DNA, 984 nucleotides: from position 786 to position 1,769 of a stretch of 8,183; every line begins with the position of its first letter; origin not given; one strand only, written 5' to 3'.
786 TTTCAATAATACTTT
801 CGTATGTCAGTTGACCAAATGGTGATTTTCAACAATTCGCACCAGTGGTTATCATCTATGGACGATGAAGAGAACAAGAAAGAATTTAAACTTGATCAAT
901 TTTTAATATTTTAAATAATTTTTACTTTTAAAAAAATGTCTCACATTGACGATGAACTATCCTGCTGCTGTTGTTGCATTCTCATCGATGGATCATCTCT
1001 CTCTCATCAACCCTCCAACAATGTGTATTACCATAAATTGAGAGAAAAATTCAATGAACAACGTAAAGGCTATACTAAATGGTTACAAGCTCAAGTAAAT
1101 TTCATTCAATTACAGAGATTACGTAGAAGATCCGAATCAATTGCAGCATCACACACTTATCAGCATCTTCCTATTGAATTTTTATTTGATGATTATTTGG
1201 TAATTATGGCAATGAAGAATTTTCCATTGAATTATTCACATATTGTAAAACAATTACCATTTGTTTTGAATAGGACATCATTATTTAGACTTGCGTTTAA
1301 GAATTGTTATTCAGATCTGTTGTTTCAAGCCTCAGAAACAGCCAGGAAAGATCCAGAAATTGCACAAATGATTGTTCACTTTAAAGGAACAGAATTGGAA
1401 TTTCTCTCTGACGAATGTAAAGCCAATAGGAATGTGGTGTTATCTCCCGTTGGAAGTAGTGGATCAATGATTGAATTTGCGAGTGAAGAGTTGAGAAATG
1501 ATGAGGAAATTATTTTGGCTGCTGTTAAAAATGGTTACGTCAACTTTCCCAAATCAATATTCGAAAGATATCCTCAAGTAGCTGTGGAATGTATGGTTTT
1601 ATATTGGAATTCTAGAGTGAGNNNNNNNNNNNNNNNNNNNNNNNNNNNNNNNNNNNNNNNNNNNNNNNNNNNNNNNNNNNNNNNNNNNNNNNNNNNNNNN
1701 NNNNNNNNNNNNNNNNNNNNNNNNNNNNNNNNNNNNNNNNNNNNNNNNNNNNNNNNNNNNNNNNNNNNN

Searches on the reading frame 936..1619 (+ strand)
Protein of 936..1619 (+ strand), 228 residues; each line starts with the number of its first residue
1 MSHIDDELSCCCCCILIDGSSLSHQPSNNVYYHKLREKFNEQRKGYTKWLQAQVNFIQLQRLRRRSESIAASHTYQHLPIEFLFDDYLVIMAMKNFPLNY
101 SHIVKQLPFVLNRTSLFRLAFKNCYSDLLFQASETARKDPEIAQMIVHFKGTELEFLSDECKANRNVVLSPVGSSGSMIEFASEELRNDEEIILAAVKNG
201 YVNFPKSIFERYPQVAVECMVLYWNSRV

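Call 5: search_protein_families(library=pfam, proteins=[window:936-1619:+], max_evalue=1)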
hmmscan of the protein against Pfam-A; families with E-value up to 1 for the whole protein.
window:936-1619:+ (228 aa): 2 families
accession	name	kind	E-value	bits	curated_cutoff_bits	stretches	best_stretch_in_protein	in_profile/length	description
PF13475.11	DUF4116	-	6.1e-17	61.4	24.9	2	164-201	1-39/49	Domain of unknown function (DUF4116)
PF21217.3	PaaA2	-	0.12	12.9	27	1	41-54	1-14/33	Stability determinant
